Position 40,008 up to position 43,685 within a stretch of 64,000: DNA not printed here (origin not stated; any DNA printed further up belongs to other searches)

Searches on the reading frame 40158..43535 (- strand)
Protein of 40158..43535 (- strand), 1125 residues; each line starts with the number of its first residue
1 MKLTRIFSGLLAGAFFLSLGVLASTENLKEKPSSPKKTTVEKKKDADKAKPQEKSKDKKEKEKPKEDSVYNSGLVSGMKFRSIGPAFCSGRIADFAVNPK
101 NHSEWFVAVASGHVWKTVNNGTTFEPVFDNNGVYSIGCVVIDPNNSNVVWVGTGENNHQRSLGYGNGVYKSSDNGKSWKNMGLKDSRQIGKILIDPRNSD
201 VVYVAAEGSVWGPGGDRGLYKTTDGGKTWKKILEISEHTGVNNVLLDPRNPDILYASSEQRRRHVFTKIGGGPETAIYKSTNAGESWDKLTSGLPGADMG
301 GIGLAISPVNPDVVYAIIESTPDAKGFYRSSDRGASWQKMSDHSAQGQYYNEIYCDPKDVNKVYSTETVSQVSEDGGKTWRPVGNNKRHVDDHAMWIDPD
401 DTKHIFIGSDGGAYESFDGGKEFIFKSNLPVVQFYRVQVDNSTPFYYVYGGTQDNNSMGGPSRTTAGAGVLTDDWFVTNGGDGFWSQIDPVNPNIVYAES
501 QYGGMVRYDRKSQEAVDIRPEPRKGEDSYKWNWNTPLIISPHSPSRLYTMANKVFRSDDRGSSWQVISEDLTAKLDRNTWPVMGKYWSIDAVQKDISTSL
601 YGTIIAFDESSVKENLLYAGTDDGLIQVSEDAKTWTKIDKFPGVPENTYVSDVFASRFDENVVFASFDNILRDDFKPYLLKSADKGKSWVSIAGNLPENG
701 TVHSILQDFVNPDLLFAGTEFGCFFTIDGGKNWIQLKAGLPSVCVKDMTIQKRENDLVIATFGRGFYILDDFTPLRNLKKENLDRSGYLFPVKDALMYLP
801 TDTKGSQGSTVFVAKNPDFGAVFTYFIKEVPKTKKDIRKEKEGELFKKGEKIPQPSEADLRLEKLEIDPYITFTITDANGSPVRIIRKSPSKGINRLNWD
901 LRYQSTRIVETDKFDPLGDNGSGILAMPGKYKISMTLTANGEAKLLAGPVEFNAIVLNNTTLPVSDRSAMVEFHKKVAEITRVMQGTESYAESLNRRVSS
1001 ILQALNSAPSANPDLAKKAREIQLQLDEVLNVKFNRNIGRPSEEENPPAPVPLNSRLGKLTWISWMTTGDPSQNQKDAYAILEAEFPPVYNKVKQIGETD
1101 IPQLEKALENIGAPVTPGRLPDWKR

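Call 46: search_protein_families(library=pfam, proteins=[window:40158-43535:-], max_evalue=0.001)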
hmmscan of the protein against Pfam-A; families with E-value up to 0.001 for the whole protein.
window:40158-43535:- (1125 aa): 3 families
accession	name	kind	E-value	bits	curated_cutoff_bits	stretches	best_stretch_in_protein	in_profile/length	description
PF15902.12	Sortilin-Vps10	-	5.5e-32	111.6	33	3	168-292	3-114/446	Sortilin, neurotensin receptor 3,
PF02012.26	BNR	-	4.7e-11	41.4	27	0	220-231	1-12/12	BNR/Asp-box repeat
PF14870.12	PSII_BNR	-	0.00014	21.7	27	0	201-233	239-270/303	Photosynthesis system II assembly factor YCF48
